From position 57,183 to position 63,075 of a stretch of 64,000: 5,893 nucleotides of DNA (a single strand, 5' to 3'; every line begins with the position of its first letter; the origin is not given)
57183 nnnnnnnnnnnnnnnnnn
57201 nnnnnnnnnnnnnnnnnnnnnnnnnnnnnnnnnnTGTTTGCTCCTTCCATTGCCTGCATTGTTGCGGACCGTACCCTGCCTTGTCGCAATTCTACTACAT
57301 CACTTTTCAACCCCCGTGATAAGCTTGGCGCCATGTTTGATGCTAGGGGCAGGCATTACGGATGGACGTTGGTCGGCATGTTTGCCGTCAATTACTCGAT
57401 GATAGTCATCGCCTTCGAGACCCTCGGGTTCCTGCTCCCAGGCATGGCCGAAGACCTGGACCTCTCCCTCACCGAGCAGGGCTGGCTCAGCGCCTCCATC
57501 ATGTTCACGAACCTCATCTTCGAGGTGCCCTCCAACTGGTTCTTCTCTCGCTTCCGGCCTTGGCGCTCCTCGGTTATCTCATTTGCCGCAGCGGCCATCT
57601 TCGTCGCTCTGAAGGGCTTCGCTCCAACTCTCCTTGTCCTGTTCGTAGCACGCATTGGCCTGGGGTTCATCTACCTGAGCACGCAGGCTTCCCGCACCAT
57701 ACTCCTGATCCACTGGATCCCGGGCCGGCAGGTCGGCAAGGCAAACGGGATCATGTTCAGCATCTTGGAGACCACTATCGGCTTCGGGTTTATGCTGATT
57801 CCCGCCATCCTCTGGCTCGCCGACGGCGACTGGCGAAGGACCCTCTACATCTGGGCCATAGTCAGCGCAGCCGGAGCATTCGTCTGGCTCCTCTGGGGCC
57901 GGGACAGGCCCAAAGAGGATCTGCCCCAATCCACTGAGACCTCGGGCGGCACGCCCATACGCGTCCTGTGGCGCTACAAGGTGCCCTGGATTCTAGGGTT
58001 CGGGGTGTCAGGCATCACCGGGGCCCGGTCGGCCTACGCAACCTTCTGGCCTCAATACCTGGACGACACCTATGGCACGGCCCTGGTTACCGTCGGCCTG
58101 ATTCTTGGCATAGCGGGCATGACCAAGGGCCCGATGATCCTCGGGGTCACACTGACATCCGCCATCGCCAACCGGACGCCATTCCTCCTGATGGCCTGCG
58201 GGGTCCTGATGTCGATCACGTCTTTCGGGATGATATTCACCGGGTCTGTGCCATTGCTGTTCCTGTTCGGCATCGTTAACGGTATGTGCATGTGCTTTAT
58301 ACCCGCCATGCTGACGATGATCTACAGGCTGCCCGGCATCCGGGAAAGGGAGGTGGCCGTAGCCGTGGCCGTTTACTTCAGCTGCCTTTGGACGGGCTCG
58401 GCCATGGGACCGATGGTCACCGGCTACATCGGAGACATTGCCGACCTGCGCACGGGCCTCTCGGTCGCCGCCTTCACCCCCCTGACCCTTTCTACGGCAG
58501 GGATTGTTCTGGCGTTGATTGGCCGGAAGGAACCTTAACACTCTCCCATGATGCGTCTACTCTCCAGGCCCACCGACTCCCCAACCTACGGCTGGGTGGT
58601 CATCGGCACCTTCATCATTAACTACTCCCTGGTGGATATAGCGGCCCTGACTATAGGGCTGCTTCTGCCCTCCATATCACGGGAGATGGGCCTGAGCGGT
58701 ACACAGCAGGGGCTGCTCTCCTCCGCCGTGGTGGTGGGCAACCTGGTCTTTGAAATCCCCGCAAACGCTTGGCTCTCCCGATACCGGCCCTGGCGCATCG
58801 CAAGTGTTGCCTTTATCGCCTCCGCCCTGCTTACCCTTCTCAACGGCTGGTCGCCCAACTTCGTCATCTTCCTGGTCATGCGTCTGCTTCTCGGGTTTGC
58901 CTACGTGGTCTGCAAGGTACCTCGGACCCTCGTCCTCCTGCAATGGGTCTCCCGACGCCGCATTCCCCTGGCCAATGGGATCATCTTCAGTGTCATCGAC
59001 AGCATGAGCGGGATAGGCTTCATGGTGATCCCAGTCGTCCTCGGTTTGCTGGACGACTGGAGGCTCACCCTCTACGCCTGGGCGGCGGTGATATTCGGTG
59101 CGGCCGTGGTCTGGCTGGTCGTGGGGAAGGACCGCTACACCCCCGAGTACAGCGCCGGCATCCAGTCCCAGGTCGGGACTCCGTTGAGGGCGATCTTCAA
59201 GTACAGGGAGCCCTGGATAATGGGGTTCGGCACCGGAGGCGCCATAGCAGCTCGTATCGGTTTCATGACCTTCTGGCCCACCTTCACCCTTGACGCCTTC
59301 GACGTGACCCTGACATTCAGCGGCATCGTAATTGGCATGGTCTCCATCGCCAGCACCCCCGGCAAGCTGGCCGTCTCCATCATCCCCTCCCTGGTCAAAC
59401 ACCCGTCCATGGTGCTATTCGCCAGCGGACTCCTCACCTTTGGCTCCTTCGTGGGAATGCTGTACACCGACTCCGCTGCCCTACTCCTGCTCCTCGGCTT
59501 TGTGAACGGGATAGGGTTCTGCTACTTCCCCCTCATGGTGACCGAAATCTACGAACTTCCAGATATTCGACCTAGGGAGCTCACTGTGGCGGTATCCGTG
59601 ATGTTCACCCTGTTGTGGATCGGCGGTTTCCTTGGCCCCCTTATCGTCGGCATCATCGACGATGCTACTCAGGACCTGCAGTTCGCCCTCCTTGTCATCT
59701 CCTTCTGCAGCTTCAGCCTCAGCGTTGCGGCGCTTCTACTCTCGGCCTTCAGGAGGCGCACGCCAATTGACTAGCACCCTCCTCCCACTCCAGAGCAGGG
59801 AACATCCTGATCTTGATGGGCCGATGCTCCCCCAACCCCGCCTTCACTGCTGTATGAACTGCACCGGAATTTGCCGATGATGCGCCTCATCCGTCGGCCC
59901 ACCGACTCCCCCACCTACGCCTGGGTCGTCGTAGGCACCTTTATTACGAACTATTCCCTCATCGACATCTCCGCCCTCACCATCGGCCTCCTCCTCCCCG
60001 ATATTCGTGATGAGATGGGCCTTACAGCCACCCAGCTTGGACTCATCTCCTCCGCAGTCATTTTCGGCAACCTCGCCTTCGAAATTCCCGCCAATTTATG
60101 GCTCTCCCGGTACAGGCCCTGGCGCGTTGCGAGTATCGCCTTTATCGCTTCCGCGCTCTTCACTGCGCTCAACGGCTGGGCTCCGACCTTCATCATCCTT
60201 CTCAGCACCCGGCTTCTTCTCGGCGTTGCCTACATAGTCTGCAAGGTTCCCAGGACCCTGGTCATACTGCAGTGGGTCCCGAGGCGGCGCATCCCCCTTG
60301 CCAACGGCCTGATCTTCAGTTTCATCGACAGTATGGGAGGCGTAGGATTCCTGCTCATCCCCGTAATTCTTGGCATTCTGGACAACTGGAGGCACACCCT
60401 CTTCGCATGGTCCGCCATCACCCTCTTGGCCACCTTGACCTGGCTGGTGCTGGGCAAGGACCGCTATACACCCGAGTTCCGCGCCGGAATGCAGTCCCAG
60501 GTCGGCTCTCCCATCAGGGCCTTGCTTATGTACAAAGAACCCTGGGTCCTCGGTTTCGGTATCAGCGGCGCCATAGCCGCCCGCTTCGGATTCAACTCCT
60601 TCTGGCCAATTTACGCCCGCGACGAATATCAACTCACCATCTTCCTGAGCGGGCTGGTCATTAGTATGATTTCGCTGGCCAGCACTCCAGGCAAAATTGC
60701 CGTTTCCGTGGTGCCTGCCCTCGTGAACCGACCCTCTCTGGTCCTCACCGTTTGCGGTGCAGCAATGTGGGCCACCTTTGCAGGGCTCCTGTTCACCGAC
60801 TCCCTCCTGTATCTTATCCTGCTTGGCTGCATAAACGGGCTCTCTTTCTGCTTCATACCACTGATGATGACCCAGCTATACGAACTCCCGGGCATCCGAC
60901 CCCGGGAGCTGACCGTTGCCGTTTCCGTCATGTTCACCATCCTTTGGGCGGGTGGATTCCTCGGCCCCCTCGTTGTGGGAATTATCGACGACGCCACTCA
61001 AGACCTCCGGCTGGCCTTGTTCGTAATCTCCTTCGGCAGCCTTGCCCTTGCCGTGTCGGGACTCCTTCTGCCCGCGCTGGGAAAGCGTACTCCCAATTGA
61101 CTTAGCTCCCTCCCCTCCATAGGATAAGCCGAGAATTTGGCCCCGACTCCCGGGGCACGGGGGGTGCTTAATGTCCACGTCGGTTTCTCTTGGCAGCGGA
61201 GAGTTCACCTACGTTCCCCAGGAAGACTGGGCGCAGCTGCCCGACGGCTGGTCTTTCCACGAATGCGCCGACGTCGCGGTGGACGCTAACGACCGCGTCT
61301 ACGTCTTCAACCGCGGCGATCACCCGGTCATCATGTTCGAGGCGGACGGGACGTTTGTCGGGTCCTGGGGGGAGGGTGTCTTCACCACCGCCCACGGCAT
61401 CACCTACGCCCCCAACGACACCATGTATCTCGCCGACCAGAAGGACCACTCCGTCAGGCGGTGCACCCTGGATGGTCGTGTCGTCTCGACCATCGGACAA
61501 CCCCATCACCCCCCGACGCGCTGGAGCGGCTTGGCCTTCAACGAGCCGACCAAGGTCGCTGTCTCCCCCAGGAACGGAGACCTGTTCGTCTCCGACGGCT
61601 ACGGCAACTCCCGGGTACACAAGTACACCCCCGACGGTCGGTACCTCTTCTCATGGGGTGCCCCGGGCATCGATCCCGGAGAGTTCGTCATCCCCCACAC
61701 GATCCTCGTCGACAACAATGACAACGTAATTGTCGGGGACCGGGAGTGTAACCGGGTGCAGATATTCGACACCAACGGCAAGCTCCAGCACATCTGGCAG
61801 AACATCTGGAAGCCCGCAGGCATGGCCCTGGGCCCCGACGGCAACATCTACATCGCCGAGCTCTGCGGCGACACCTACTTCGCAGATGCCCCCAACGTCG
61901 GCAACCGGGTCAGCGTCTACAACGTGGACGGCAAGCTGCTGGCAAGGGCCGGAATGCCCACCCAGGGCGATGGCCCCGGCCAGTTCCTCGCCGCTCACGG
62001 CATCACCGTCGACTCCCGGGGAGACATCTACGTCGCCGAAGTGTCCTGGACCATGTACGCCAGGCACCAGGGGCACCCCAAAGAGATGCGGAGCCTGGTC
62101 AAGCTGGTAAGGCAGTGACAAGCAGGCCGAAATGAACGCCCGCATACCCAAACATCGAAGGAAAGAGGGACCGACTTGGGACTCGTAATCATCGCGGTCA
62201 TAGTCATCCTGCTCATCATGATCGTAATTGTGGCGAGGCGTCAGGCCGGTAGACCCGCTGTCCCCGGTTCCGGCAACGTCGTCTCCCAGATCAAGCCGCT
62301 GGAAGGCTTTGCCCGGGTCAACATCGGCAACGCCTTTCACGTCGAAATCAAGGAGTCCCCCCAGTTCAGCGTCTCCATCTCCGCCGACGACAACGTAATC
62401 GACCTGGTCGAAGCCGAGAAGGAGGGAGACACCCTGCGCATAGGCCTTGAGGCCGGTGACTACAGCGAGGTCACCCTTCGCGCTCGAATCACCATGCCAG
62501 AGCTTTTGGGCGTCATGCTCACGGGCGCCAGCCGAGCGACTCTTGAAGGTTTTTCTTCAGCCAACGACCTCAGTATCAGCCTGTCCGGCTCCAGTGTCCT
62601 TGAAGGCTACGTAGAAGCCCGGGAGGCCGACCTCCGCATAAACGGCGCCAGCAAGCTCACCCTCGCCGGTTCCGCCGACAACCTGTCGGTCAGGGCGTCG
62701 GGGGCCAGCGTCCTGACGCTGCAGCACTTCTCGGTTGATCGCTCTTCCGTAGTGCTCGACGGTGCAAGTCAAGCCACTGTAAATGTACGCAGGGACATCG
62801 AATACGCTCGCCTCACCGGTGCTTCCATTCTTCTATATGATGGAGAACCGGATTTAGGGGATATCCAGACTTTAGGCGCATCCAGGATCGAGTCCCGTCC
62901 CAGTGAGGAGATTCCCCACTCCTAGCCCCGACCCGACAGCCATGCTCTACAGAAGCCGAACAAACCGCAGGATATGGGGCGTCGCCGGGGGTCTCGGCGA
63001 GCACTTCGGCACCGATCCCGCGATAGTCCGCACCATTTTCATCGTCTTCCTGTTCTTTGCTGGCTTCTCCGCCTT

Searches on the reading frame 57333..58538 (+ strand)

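Call 41: search_protein_families(library=pfam, proteins=[window:57333-58538:+], max_evalue=0.00001)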
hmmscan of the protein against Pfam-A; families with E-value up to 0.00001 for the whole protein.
window:57333-58538:+ (401 aa): 1 family
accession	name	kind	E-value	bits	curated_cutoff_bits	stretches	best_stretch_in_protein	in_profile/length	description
PF07690.21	MFS_1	-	3e-31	109.1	33.4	2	19-268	3-254/347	Major Facilitator Superfamily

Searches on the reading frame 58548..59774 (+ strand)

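Call 41: search_protein_families(library=pfam, proteins=[window:58548-59774:+], max_evalue=0.00001)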
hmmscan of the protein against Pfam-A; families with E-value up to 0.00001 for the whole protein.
window:58548-59774:+ (408 aa): 2 families
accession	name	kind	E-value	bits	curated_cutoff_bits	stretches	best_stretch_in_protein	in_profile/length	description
PF07690.21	MFS_1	-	8.1e-28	97.8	33.4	1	24-364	3-347/347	Major Facilitator Superfamily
PF06779.20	MFS_4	-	4.9e-07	29.9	26.3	1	38-385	14-353/364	Uncharacterised MFS-type transporter YbfB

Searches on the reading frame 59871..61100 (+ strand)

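Call 41: search_protein_families(library=pfam, proteins=[window:59871-61100:+], max_evalue=0.00001)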
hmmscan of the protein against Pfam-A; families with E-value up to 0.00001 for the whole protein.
window:59871-61100:+ (409 aa): 1 family
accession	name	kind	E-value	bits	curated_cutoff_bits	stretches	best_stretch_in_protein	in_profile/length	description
PF07690.21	MFS_1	-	6.3e-26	91.5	33.4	1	30-366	7-347/347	Major Facilitator Superfamily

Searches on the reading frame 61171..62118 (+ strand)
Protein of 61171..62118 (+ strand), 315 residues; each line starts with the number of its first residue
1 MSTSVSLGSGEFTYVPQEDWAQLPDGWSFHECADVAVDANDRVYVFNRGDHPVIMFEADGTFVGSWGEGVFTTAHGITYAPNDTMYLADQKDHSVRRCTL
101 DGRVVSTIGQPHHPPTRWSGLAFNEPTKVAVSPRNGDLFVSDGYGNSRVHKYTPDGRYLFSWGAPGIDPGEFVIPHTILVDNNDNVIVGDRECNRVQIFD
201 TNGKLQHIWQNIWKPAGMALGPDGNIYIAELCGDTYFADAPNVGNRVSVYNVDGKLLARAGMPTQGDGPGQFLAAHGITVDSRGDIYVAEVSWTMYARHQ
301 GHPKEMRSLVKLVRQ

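Call 41: search_protein_families(library=pfam, proteins=[window:61171-62118:+], max_evalue=0.00001)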
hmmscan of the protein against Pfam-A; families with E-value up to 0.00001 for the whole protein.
window:61171-62118:+ (315 aa): 4 families
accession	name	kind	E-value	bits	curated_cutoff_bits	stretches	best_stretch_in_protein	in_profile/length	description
PF01436.27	NHL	-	1.6e-25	88.3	20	1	123-152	1-28/28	NHL repeat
PF17170.10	DUF5128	-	8.1e-10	38.8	22.9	0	135-203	53-121/321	6-bladed beta-propeller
PF06739.17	SBBP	-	1.8e-06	28.2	20.5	0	275-289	15-29/38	Beta-propeller repeat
PF24684.1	Vgb_lyase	-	8e-06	25.3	50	0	77-234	144-286/290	Virginiamycin B lyase family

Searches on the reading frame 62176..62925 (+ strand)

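Call 41: search_protein_families(library=pfam, proteins=[window:62176-62925:+], max_evalue=0.00001)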
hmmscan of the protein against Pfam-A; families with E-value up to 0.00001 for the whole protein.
window:62176-62925:+ (249 aa): 1 family
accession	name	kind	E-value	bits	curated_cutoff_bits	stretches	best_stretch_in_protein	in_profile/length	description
PF10988.14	DUF2807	-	3.9e-31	108.6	24.2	1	45-225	2-181/181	Putative auto-transporter adhesin, head GIN domain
